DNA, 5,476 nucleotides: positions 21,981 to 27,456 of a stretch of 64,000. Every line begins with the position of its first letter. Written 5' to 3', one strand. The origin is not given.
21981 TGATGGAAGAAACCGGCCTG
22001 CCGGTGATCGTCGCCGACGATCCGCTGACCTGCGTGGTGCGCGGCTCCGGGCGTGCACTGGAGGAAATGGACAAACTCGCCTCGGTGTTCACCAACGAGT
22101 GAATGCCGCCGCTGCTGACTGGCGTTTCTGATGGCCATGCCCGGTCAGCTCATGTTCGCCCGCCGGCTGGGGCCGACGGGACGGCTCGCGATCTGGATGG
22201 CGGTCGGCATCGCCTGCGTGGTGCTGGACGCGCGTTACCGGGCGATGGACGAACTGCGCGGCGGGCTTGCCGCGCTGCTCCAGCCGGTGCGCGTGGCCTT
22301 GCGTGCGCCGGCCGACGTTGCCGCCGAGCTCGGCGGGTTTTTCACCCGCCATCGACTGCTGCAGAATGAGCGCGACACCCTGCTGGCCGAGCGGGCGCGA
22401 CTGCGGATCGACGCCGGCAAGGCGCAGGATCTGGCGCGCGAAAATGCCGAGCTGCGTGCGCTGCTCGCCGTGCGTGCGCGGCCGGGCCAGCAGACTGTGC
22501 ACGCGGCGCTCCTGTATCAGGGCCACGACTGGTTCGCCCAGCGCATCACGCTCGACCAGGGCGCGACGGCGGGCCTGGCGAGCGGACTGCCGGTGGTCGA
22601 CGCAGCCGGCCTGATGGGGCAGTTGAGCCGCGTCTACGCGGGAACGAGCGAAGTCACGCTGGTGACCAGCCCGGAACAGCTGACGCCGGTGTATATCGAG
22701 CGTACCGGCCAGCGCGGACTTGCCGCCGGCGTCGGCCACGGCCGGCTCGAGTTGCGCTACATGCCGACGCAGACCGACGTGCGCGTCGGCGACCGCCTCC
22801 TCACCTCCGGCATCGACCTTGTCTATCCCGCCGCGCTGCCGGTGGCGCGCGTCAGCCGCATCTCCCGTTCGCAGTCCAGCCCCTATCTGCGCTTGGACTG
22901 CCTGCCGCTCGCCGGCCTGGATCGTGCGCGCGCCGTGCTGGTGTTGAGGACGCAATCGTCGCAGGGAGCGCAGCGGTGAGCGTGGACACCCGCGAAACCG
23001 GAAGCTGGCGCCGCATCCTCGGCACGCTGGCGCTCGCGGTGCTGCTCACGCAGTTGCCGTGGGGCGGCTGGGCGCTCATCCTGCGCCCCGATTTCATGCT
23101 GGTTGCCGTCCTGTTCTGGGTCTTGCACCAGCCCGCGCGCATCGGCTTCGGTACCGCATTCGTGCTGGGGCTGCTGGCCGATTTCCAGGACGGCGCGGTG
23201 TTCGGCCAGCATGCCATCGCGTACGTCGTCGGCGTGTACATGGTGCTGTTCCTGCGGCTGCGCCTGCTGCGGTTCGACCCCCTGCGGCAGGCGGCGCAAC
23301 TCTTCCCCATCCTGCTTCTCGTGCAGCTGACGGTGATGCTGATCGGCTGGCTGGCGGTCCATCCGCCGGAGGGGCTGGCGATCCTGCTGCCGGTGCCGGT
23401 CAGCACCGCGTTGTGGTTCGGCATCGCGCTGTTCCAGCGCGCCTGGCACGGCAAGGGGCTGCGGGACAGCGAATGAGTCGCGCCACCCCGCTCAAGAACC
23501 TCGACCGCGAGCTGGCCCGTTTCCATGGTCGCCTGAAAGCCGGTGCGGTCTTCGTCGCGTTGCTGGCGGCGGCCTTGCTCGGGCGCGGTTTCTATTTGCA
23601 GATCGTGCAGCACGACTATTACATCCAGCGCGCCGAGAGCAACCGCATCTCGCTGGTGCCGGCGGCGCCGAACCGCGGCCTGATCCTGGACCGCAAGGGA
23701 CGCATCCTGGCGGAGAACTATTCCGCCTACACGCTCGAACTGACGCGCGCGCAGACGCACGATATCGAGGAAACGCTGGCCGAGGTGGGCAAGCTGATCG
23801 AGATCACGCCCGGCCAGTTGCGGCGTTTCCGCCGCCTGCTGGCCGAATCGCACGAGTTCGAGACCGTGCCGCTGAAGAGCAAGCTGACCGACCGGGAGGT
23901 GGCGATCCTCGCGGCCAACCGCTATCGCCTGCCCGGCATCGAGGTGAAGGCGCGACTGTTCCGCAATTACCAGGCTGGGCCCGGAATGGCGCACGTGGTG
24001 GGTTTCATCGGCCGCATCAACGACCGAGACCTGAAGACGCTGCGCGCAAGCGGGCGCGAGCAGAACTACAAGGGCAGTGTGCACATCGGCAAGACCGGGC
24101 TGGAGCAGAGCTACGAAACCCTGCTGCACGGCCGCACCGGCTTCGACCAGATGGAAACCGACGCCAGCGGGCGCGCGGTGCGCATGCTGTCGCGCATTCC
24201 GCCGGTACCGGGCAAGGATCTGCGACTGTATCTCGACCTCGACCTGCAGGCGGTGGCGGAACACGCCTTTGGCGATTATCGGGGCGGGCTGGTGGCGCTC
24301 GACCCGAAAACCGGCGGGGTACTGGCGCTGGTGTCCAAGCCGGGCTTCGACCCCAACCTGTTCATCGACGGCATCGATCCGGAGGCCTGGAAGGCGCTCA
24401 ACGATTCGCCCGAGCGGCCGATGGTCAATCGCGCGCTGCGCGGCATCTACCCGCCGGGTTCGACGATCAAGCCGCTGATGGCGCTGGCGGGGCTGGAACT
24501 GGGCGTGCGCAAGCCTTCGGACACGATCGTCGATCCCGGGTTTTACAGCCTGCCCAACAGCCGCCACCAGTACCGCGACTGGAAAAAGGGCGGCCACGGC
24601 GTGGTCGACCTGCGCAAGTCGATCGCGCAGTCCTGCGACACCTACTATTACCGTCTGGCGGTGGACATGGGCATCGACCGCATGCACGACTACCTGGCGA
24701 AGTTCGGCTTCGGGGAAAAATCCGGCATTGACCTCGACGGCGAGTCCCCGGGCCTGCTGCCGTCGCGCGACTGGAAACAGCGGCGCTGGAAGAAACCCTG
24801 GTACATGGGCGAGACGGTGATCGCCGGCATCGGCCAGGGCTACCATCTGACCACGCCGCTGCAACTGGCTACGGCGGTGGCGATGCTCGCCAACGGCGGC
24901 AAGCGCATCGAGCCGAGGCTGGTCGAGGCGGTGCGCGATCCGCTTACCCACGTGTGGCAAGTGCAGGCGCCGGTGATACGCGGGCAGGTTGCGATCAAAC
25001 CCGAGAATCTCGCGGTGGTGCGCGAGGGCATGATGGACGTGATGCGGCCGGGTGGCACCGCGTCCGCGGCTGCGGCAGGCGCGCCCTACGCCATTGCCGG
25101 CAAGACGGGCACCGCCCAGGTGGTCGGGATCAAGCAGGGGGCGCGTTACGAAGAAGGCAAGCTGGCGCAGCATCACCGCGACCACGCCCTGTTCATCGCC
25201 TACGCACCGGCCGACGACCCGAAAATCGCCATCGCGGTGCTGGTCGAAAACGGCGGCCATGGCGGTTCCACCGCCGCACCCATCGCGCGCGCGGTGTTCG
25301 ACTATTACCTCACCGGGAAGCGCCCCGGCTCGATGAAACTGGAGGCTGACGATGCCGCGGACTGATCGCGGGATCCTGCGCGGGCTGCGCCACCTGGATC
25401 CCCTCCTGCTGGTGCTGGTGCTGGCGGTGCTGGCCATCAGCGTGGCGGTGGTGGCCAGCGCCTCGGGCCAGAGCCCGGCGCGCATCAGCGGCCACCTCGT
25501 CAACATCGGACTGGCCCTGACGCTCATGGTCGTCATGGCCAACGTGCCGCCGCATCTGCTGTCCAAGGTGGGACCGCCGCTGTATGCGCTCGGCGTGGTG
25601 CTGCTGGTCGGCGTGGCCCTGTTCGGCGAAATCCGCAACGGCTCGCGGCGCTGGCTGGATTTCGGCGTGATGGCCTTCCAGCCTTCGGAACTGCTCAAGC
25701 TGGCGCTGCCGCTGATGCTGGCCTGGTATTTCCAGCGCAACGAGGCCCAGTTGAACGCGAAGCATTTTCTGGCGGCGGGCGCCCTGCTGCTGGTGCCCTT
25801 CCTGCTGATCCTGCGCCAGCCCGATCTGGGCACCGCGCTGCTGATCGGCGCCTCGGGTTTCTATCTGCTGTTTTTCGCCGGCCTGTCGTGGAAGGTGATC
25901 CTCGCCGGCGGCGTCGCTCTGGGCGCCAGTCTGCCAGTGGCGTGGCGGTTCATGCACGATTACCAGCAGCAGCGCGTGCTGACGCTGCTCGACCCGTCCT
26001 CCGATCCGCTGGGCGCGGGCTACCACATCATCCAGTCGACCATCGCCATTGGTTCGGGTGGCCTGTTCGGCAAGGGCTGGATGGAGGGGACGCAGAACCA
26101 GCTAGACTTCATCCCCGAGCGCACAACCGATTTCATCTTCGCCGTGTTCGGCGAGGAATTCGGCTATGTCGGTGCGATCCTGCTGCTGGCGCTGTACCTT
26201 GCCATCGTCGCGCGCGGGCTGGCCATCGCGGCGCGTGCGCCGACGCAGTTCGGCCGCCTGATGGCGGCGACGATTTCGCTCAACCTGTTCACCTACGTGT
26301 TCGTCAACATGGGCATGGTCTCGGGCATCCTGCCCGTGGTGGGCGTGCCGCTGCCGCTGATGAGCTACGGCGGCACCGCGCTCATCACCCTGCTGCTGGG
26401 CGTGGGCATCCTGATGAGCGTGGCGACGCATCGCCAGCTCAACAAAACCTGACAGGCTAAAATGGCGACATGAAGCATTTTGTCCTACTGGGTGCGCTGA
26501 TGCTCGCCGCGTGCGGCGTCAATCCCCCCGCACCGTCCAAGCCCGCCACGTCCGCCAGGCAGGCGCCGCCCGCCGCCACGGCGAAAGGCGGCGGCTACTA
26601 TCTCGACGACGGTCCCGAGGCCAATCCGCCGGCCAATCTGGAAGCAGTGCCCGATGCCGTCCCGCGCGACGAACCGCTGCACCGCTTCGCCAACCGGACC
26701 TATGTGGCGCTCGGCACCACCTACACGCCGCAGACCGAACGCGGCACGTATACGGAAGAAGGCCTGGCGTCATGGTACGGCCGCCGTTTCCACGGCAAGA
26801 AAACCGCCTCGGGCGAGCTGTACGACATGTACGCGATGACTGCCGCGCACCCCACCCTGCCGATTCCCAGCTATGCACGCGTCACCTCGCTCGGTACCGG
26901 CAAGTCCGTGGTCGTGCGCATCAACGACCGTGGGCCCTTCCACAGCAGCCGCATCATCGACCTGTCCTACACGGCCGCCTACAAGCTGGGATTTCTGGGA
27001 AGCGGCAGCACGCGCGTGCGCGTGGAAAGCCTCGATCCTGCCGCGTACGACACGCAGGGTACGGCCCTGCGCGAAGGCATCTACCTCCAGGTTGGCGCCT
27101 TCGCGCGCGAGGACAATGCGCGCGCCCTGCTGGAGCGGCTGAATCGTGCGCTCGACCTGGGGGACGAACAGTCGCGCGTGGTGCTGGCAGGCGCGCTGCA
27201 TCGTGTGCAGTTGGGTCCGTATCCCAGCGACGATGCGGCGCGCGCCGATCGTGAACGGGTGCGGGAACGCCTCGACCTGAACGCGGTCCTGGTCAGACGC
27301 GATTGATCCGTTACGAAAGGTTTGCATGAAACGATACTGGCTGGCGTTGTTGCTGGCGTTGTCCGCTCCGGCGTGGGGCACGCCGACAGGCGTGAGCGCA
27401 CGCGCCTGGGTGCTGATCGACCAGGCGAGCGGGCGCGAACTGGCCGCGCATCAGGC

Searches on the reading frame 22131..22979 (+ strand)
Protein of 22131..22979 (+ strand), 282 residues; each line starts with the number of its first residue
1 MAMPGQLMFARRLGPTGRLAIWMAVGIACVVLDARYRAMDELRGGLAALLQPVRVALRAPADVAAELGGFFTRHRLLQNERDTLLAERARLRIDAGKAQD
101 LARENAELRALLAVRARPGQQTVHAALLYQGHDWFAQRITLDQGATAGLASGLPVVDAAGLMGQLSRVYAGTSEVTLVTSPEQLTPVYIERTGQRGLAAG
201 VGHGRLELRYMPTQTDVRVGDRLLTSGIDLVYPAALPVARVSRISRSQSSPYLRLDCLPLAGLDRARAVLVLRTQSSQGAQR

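Call 6: search_protein_families(library=pfam, proteins=[window:22131-22979:+], max_evalue=0.001)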
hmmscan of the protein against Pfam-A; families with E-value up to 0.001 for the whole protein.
window:22131-22979:+ (282 aa): 1 family
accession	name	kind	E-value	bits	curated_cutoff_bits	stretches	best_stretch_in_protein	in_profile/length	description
PF04085.20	MreC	-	1.7e-33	115.9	28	1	133-272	7-146/147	Rod shape-determining protein MreC, barrel core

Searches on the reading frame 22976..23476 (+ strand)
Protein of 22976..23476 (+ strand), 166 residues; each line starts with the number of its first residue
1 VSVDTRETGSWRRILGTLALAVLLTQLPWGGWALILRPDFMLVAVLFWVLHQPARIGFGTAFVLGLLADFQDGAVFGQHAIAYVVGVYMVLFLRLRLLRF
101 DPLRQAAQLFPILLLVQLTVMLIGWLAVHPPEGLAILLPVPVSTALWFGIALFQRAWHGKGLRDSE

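Call 6: search_protein_families(library=pfam, proteins=[window:22976-23476:+], max_evalue=0.001)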
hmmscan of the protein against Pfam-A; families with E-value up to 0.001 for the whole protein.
window:22976-23476:+ (166 aa): 1 family
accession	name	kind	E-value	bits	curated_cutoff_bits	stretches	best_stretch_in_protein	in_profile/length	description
PF04093.17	MreD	-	9.3e-13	49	24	1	7-153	3-154/158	rod shape-determining protein MreD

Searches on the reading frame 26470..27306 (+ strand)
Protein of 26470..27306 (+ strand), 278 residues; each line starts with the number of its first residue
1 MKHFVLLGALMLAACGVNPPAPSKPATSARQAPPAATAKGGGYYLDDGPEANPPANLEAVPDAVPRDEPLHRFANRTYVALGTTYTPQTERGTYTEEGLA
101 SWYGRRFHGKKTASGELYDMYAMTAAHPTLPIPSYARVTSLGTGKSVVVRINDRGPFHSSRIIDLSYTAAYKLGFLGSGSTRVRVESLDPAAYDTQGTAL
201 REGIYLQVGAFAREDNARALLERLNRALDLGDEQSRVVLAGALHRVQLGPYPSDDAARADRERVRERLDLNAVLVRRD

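Call 6: search_protein_families(library=pfam, proteins=[window:26470-27306:+], max_evalue=0.001)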
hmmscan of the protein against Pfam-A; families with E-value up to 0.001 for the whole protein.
window:26470-27306:+ (278 aa): 2 families
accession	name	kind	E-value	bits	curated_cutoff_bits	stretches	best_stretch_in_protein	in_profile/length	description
PF03330.24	DPBB_1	-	2.7e-27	95.3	28.8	1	96-185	2-83/83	Lytic transglycolase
PF05036.18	SPOR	-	5.6e-13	49.5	21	1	202-276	3-76/76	SPOR domain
